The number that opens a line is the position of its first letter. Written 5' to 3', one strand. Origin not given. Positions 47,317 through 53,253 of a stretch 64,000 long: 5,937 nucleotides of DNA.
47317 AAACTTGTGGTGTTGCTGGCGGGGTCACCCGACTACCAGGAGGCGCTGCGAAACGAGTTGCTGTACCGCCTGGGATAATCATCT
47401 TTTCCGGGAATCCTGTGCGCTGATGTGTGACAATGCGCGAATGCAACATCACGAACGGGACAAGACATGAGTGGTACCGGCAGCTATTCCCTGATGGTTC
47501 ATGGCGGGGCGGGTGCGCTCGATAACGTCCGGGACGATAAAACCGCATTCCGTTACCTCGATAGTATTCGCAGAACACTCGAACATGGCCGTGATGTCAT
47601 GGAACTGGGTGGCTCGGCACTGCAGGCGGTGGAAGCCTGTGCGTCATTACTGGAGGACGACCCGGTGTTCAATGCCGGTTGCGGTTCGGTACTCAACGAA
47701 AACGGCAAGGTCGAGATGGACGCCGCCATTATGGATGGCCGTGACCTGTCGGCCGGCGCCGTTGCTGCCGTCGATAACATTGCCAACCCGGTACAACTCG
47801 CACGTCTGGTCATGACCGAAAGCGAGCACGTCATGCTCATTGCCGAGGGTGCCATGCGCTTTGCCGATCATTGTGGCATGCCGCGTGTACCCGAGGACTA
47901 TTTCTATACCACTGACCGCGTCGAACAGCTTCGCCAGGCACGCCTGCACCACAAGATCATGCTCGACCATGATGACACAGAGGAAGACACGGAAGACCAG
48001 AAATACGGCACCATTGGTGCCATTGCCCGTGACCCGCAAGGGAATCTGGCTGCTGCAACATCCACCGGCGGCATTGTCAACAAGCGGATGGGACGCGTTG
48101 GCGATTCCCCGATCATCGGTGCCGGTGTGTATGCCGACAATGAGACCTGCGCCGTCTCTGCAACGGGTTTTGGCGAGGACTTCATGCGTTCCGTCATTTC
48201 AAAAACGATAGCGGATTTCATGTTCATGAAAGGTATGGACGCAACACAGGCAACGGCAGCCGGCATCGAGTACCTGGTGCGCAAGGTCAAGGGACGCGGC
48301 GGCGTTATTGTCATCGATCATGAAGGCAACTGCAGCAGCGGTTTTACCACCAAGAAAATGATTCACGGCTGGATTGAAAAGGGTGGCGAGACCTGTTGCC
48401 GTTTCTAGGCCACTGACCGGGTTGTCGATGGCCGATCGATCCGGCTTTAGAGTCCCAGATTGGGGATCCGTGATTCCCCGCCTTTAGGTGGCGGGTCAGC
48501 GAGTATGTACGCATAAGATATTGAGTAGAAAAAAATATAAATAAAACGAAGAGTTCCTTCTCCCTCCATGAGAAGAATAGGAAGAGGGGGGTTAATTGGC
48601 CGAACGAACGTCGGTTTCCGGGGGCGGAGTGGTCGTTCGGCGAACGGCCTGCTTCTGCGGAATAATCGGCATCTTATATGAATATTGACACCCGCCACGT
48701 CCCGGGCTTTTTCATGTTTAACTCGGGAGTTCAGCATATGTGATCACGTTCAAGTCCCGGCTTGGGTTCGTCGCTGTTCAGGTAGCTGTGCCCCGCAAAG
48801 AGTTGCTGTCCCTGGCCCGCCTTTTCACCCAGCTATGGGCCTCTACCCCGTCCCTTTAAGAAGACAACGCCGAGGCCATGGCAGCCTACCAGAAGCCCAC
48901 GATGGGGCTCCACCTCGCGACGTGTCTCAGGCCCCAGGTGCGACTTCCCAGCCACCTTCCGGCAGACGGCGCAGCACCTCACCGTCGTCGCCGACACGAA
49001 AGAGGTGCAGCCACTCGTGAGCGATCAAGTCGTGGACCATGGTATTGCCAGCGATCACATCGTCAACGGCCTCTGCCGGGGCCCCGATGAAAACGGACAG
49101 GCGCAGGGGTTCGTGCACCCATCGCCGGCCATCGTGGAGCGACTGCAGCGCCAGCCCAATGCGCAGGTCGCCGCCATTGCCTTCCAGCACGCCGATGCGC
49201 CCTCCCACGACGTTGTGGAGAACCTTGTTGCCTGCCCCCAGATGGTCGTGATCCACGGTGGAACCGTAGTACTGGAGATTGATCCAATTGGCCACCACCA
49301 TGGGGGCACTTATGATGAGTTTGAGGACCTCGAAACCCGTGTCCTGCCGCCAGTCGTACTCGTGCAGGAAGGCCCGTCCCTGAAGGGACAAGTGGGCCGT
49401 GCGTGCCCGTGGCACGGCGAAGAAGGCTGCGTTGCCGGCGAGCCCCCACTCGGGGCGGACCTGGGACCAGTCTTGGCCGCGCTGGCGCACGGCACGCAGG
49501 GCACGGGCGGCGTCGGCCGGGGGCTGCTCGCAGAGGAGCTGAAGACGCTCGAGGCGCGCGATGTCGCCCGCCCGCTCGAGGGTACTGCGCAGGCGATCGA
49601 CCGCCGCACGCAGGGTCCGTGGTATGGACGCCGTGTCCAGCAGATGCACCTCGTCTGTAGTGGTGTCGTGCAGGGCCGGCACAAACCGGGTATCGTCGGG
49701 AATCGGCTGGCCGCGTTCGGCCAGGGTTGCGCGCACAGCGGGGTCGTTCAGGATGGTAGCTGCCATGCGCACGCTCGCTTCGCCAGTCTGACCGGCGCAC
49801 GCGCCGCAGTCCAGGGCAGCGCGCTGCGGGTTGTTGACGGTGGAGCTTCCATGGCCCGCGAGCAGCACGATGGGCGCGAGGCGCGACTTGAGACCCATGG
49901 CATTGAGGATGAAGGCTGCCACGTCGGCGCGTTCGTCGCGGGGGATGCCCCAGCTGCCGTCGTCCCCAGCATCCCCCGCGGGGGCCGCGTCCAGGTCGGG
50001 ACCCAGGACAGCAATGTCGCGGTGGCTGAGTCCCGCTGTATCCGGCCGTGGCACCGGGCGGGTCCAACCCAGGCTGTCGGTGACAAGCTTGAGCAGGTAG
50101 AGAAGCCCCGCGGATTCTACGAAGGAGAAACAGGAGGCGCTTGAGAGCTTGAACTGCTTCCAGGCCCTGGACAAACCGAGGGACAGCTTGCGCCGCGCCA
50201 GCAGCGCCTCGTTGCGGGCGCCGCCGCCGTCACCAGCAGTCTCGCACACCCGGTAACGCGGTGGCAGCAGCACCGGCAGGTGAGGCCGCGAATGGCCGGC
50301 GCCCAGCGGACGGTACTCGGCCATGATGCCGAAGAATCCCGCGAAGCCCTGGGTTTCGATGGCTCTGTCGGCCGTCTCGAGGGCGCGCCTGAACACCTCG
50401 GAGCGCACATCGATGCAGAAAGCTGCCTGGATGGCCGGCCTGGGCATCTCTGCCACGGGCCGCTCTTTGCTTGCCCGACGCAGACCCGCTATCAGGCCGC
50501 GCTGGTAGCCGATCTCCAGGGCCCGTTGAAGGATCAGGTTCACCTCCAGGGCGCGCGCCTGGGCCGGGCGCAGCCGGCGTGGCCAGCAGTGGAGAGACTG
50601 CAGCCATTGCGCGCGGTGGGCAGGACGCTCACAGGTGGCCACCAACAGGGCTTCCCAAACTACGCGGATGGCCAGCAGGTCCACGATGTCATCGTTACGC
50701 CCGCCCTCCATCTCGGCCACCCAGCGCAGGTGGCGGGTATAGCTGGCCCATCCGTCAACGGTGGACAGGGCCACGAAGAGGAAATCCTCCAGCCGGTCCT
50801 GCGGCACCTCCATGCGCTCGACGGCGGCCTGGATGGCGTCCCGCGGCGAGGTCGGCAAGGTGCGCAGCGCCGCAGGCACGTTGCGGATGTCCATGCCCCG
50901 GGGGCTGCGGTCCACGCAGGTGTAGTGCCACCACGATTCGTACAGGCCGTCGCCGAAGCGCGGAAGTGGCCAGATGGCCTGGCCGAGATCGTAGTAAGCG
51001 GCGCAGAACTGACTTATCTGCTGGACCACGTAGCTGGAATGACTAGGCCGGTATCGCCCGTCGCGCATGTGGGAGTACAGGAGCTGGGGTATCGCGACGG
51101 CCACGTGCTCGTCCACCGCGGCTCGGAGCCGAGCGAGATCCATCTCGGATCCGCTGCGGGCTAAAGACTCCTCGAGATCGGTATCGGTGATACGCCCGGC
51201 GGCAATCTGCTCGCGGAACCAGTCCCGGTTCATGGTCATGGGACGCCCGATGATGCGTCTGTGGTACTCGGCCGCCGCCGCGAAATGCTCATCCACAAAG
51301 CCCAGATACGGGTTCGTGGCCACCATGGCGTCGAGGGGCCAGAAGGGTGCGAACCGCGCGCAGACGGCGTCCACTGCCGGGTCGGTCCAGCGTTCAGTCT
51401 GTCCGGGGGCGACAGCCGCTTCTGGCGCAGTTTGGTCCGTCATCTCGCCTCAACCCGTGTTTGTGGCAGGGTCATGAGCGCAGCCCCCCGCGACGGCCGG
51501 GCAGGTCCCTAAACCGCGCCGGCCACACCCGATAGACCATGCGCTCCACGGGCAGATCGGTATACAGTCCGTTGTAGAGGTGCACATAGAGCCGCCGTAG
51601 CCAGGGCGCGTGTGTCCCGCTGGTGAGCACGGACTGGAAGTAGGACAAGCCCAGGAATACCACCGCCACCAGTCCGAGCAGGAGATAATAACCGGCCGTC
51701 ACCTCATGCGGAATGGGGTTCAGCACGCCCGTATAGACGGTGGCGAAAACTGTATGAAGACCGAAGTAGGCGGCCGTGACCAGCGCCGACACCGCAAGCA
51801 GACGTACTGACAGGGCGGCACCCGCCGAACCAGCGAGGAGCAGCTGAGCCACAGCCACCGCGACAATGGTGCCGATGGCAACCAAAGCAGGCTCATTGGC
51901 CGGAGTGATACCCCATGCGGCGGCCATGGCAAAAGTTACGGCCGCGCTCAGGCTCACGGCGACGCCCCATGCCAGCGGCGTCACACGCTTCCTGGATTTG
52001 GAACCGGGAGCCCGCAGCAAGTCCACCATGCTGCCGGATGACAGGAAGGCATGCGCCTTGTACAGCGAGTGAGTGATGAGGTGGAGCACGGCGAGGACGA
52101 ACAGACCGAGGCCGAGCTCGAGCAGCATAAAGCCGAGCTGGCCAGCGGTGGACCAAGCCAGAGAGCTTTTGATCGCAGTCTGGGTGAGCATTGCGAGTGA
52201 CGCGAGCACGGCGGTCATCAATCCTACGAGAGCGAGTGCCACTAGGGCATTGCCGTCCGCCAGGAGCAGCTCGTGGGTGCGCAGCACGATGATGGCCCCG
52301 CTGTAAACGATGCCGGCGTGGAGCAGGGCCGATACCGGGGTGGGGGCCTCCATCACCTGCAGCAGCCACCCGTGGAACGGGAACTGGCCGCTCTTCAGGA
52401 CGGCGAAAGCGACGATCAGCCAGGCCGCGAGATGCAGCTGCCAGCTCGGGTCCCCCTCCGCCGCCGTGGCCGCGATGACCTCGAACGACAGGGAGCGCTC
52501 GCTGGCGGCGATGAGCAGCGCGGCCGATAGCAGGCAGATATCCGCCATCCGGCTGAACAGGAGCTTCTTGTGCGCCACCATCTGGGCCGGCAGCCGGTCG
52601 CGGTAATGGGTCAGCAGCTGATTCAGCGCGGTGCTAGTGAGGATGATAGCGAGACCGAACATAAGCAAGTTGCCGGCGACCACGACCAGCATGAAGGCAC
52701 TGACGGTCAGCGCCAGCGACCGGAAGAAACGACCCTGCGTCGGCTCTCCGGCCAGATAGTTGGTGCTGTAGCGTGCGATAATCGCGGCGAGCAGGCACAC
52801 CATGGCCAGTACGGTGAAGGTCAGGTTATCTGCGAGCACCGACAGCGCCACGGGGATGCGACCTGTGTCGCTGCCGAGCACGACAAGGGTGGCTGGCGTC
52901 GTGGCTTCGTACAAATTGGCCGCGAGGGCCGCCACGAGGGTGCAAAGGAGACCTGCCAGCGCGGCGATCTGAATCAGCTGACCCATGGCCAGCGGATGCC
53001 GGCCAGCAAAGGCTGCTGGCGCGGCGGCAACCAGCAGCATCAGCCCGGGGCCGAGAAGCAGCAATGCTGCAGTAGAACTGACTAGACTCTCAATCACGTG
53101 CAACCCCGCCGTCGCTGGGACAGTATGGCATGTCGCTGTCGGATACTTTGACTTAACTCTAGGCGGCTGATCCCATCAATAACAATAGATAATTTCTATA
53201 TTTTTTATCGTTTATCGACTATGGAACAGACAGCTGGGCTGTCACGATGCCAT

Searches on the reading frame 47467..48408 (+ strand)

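Call 48: search_protein_families(library=pfam, proteins=[window:47467-48408:+], max_evalue=0.00001)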
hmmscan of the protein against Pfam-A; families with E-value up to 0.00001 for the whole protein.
window:47467-48408:+ (313 aa): 1 family
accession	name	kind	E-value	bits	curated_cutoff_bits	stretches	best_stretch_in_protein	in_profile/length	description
PF01112.23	Asparaginase_2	-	7.6e-105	350.9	27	1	8-306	2-301/309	Asparaginase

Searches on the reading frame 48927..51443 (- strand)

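Call 48: search_protein_families(library=pfam, proteins=[window:48927-51443:-], max_evalue=0.00001)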
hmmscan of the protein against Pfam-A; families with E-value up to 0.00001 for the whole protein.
window:48927-51443:- (838 aa): 1 family
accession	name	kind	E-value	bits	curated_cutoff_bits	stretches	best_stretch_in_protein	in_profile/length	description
PF10070.14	DabA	-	5.4e-257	855.5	25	1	24-812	1-747/747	Probable inorganic carbon transporter subunit DabA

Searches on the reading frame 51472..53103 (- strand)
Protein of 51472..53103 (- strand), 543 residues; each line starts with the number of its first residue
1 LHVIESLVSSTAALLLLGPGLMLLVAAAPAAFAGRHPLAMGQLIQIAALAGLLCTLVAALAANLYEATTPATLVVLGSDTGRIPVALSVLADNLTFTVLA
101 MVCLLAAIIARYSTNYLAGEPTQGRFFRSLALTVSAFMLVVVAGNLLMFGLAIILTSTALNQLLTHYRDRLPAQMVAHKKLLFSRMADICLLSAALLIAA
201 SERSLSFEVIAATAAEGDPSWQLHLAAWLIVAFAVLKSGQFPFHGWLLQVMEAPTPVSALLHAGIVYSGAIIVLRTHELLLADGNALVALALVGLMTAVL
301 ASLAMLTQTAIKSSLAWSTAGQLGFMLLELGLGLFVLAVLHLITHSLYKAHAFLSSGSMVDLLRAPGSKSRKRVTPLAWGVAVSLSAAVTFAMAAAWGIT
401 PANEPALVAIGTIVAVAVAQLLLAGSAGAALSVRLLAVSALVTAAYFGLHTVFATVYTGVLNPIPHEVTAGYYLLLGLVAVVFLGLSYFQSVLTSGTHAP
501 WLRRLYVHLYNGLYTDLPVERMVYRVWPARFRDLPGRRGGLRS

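Call 48: search_protein_families(library=pfam, proteins=[window:51472-53103:-], max_evalue=0.00001)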
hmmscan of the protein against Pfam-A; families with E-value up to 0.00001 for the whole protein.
window:51472-53103:- (543 aa): 2 families
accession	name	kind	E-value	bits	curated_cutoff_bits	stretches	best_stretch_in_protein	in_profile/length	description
PF00361.26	Proton_antipo_M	-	9.1e-35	120.7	21.5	1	143-401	1-261/294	NADH:quinone oxidoreductase/Mrp antiporter, TM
PF00662.26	Proton_antipo_N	-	7.2e-09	35.9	24.5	1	80-127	4-51/51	NADH-Ubiquinone oxidoreductase (complex I), chain 5 N-terminus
